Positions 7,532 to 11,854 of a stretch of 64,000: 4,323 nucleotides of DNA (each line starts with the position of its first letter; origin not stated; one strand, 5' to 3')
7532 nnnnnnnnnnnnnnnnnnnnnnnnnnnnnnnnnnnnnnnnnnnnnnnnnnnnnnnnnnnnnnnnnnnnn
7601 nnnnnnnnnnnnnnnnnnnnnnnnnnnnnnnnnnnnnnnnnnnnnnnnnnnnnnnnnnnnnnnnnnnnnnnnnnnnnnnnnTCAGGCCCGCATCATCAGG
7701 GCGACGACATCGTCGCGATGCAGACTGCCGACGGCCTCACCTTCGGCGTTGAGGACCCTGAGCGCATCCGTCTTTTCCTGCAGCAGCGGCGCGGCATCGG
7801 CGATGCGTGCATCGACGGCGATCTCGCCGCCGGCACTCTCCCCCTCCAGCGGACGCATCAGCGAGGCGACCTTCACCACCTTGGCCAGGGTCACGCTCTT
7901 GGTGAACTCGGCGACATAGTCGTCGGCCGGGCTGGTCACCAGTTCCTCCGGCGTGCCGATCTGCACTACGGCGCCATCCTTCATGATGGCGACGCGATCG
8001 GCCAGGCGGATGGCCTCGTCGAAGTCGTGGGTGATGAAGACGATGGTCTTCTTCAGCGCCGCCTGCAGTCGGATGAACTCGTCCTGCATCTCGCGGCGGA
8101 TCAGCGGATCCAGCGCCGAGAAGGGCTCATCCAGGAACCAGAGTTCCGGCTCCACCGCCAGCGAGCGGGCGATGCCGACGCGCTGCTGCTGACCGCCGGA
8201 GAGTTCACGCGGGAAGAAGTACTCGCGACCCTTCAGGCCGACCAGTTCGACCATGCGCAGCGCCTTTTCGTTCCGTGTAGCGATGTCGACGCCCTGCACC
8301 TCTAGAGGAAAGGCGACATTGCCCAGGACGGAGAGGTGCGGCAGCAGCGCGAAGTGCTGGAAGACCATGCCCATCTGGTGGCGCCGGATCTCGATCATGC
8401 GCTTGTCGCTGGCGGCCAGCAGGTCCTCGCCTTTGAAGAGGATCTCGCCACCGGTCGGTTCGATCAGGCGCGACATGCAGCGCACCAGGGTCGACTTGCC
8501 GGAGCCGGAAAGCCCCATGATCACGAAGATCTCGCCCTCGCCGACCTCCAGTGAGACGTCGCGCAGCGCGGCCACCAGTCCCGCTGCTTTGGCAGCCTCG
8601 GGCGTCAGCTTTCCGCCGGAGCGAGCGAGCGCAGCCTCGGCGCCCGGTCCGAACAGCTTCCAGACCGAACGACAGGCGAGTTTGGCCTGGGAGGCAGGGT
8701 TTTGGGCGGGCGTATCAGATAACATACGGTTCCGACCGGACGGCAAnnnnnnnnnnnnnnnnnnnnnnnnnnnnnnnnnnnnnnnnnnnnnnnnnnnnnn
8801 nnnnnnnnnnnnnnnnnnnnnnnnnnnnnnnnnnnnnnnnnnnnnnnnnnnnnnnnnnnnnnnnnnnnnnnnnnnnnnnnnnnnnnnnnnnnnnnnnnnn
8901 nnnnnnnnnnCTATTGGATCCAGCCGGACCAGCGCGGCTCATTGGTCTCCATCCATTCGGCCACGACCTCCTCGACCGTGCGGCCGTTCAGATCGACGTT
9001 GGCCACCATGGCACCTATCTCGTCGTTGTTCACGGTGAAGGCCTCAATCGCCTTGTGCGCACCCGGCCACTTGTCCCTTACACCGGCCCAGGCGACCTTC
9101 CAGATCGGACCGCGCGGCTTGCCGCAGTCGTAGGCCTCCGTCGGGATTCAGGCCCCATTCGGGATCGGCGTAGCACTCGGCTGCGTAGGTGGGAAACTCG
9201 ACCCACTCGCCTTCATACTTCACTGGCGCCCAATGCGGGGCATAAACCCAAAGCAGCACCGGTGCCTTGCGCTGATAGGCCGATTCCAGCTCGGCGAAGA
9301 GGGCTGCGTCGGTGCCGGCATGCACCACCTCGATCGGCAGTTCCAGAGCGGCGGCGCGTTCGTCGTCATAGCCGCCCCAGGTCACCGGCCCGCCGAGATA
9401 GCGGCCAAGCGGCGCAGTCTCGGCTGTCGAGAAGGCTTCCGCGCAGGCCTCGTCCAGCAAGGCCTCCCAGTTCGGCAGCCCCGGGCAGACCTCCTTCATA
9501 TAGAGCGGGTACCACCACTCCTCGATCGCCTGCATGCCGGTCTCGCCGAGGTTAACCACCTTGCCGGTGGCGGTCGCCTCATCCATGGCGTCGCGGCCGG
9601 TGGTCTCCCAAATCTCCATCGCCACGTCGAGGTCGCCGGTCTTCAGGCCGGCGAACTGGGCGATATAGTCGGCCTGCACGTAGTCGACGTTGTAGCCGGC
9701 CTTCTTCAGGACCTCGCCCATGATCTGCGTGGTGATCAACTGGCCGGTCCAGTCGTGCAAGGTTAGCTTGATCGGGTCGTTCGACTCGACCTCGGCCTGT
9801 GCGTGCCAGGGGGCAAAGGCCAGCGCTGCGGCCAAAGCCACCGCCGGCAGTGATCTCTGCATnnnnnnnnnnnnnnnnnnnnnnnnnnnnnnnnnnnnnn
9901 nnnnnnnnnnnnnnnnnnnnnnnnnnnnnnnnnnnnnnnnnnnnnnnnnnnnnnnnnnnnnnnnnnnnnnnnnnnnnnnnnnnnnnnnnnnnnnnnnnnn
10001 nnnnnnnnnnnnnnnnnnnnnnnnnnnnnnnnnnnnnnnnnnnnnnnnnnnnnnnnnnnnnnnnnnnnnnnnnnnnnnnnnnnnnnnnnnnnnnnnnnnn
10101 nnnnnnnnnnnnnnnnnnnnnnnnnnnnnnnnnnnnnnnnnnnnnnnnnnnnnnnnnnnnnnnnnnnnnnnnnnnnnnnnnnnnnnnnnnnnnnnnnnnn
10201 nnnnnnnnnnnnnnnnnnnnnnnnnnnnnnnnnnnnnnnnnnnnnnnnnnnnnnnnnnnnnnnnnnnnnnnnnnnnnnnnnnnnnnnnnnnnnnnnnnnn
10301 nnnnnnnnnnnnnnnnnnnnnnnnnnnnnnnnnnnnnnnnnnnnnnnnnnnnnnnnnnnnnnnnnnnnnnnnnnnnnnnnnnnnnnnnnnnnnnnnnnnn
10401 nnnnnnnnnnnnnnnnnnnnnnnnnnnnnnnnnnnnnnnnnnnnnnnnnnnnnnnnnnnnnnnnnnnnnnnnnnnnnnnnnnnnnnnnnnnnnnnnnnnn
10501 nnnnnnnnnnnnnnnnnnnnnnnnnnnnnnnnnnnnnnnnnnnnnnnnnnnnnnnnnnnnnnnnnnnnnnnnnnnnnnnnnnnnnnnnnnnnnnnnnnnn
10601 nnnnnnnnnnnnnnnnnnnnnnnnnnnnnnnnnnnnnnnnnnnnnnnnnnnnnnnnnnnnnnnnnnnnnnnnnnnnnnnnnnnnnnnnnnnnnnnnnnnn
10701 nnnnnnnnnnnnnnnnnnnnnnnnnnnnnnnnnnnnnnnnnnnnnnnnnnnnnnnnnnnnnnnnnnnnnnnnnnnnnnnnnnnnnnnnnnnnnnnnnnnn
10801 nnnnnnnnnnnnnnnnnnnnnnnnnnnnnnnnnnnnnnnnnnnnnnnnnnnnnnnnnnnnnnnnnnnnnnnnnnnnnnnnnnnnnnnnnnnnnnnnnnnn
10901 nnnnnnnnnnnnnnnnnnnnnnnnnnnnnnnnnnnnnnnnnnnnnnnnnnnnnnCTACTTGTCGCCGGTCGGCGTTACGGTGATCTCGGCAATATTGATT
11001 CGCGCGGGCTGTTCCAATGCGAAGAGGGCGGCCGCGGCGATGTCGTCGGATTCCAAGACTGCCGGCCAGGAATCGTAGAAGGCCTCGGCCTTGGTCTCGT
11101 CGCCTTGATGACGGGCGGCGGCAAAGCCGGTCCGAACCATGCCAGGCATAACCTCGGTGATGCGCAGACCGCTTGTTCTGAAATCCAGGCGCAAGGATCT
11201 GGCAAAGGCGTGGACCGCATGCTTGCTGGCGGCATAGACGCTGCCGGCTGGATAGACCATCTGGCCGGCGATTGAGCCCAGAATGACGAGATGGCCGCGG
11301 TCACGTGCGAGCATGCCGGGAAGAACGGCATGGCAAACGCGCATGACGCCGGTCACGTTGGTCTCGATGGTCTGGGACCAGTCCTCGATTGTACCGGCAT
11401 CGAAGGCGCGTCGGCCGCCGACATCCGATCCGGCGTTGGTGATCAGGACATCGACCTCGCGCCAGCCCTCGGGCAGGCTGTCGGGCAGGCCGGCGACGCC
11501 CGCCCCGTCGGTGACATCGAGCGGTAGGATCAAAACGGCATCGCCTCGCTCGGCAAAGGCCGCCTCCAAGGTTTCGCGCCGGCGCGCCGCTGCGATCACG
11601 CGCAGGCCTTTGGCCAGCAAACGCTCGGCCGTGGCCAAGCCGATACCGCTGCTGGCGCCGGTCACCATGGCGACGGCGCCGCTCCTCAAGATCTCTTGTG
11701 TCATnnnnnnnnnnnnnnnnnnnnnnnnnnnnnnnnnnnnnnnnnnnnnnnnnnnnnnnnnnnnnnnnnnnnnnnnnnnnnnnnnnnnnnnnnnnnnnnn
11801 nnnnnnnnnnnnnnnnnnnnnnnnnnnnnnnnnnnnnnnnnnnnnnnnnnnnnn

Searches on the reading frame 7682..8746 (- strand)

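Call 21: search_protein_families(library=pfam, proteins=[window:7682-8746:-])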
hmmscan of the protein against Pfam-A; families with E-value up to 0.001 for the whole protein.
window:7682-8746:- (354 aa): 4 families
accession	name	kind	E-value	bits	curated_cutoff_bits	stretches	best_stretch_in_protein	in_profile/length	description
PF00005.33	ABC_tran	-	5.9e-34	118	25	1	61-209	1-136/137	ABC transporter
PF13191.12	AAA_16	-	1.2e-05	26.3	32.6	1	67-100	18-53/167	AAA ATPase domain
PF13304.12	AAA_21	-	1.3e-05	25.9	27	0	174-241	230-299/304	AAA domain, putative AbiEii toxin, Type IV TA system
PF13555.12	AAA_29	-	0.00044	20.4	27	1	66-98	17-49/61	P-loop containing region of AAA domain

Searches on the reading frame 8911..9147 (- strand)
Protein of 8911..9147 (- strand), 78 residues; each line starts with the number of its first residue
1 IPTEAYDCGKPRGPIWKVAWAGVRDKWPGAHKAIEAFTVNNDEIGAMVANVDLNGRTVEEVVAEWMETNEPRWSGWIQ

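Call 40: search_protein_families(library=pfam, proteins=[window:8911-9147:-])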
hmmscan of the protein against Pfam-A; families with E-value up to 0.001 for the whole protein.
window:8911-9147:- (78 aa): 1 family
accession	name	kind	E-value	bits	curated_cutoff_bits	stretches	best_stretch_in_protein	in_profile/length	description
PF04069.17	OpuAC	-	9.8e-09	35.6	21.2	1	13-67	202-256/257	Substrate binding domain of ABC-type glycine betaine transport system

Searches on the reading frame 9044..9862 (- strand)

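Call 40: search_protein_families(library=pfam, proteins=[window:9044-9862:-])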
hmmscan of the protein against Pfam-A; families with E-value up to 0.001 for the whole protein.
window:9044-9862:- (272 aa): 1 family
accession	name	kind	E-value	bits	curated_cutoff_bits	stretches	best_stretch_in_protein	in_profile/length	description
PF04069.17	OpuAC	-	1e-34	120.8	21.2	1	29-224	1-194/257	Substrate binding domain of ABC-type glycine betaine transport system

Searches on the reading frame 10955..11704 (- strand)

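Call 21: search_protein_families(library=pfam, proteins=[window:10955-11704:-])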
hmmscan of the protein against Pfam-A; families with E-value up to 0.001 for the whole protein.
window:10955-11704:- (249 aa): 5 families
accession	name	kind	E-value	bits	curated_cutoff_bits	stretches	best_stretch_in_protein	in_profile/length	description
PF00106.31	adh_short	-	2.1e-50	171.4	26.6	1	11-199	2-191/195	short chain dehydrogenase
PF13561.12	adh_short_C2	-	1e-37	130.5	27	1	16-235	1-222/236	Enoyl-(Acyl carrier protein) reductase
PF08659.16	KR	-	3.7e-13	50.2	22.6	1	11-172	2-164/180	KR domain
PF01370.27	Epimerase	-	5.1e-08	33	20.9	1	13-234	2-229/240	NAD dependent epimerase/dehydratase family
PF13460.12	NAD_binding_10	-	5e-05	23.7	27.2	1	16-233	1-184/184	NAD(P)H-binding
